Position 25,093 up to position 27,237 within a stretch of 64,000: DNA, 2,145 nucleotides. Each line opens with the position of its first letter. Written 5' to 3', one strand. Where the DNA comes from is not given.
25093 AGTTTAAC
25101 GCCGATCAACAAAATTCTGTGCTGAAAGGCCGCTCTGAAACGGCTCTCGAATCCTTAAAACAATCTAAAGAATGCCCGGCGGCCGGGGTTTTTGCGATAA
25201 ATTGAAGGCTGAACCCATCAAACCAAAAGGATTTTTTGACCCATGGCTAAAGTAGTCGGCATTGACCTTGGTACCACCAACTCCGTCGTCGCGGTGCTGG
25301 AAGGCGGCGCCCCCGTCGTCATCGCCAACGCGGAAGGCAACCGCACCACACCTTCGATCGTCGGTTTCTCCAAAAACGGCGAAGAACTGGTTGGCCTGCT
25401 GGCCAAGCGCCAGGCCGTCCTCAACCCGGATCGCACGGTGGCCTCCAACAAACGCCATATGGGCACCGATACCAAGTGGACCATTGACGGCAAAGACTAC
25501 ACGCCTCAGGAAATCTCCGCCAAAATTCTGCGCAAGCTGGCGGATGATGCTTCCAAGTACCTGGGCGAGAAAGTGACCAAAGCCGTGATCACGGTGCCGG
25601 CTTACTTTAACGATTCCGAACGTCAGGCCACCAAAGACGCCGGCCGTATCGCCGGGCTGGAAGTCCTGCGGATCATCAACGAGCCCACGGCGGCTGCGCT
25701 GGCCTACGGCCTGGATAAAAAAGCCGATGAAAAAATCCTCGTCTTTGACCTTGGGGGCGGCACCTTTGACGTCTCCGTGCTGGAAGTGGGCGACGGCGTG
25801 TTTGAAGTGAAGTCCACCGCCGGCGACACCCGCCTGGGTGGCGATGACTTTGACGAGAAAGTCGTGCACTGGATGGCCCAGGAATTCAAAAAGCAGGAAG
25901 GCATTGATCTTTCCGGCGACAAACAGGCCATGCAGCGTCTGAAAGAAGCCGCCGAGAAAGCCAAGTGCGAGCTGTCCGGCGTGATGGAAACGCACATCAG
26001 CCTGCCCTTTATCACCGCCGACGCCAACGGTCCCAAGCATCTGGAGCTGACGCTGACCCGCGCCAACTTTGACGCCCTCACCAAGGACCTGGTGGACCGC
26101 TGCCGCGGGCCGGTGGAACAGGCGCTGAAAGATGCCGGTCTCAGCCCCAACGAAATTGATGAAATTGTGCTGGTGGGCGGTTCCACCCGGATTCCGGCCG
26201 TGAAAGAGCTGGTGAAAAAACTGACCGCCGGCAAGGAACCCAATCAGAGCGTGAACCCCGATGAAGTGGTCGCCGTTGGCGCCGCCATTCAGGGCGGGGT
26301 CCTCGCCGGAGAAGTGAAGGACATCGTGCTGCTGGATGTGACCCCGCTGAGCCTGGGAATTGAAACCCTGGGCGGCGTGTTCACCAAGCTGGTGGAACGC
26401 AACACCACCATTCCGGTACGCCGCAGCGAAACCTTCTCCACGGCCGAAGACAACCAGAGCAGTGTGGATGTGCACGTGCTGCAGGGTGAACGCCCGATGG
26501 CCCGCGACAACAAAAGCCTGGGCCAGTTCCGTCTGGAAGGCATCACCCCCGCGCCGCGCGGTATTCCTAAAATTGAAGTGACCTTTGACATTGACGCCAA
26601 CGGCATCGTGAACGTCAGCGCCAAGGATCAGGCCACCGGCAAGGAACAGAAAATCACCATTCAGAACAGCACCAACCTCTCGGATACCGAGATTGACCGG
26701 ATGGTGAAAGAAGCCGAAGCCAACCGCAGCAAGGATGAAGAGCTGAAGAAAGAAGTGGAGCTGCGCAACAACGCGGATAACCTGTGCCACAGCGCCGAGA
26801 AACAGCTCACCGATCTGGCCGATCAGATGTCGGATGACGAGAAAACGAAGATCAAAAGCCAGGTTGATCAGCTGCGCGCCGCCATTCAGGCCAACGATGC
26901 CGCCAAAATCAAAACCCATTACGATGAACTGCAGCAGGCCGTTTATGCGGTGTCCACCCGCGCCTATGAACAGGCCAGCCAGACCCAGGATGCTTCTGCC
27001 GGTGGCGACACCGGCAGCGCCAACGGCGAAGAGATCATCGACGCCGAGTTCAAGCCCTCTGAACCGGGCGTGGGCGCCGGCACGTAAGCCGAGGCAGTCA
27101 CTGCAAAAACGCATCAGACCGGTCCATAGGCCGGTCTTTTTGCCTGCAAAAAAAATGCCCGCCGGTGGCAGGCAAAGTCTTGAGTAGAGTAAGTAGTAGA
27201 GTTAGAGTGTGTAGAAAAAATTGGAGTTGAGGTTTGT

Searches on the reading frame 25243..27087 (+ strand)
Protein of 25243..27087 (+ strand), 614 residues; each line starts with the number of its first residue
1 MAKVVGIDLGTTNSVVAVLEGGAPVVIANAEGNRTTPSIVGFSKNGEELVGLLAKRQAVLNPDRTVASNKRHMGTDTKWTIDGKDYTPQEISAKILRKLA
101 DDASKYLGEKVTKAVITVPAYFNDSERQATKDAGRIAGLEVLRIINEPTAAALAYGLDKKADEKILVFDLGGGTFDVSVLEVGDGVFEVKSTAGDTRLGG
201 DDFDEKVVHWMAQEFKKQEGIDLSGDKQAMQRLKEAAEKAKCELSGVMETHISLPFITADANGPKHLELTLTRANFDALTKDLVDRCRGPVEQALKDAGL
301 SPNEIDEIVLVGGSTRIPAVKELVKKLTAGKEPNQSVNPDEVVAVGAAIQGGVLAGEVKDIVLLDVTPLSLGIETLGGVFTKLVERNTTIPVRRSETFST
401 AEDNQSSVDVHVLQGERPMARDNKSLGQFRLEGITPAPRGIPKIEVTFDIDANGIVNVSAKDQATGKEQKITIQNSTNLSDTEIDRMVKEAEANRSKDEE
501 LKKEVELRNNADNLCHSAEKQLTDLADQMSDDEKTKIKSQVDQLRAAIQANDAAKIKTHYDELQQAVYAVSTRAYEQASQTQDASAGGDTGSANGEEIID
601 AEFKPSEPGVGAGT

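Call 72: find_encoding_contigs(protein=window:25243-27087:+, flank=10000, max_places=1)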
Protein window:25243-27087:+ (614 aa): 4 contigs read that carry it; 1 place shown.
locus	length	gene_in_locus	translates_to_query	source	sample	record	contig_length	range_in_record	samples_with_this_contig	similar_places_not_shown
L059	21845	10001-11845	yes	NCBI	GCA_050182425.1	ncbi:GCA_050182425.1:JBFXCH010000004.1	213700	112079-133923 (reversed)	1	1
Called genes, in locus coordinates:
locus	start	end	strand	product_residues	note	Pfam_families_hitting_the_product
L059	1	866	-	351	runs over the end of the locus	PF07719:TPR_2 (faint), PF13432:TPR_16 (weak), PF14853:Fis1_TPR_C (faint), PF14559:TPR_19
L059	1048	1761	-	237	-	PF03740:PdxJ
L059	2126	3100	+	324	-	PF01551:Peptidase_M23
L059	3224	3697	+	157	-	PF00226:DnaJ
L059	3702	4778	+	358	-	PF01075:Glyco_transf_9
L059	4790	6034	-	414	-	PF28597:T2SSF_N (weak), PF00482:T2SSF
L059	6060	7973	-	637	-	PF05157:MshEN, PF13191:AAA_16 (faint), PF00437:T2SSE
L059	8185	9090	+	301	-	PF17827:PrmC_N (weak), PF05175:MTS, PF13847:Methyltransf_31, PF13649:Methyltransf_25 (weak)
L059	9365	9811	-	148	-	-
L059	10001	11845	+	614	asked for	PF00012:HSP70, PF06723:MreB_Mbl, PF00012:HSP70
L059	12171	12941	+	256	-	PF13649:Methyltransf_25, PF08241:Methyltransf_11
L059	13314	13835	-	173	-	PF01551:Peptidase_M23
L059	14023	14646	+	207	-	PF00190:Cupin_1 (faint), PF14499:DUF4437 (faint), PF01050:MannoseP_isomer, PF07883:Cupin_2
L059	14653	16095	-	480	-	-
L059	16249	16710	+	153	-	-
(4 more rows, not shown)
